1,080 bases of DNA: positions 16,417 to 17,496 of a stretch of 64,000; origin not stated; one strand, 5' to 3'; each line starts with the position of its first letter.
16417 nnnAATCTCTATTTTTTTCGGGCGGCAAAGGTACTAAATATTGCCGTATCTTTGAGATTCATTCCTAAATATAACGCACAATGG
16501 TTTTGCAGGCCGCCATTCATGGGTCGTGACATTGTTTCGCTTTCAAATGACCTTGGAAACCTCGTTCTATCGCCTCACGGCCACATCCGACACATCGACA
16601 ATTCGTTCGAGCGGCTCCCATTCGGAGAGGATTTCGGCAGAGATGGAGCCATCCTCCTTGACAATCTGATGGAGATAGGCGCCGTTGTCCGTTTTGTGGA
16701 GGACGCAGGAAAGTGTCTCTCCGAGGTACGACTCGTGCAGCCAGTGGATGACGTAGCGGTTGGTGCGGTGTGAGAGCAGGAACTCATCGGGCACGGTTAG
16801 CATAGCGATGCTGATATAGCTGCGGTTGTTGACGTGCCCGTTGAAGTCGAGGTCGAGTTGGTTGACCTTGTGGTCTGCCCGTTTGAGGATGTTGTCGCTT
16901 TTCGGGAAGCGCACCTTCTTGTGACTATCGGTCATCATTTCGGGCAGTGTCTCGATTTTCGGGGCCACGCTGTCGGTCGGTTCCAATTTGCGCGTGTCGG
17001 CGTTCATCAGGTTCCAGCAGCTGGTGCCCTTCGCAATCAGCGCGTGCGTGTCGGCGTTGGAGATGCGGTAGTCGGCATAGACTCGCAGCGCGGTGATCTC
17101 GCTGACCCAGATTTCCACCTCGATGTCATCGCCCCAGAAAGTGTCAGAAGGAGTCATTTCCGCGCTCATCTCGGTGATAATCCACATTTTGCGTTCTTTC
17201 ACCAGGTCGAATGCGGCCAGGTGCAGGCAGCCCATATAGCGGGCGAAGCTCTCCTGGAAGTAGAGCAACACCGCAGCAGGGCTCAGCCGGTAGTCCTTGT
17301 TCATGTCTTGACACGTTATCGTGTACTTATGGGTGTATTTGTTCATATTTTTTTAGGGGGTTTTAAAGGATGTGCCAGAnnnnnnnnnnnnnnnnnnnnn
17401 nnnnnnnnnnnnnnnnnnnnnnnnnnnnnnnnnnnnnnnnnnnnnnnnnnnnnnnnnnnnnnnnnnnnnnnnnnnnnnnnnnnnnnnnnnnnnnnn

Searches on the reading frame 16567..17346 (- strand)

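Call 48: search_protein_families(library=pfam, proteins=[window:16567-17346:-], max_evalue=0.01)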
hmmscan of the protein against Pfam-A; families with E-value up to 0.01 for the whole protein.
window:16567-17346:- (259 aa): 3 families
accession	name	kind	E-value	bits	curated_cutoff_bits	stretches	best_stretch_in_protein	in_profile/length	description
PF20791.3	Acyl-ACP_TE_C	-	4e-12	46.7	21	1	156-244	9-100/101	Acyl-ACP thioesterase C-terminal domain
PF01643.23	Acyl-ACP_TE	-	5.6e-11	42.7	23.7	1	2-122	2-121/131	Acyl-ACP thioesterase N-terminal domain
PF13279.12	4HBT_2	-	1.2e-09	39.1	25.5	2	67-130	57-110/122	Thioesterase-like superfamily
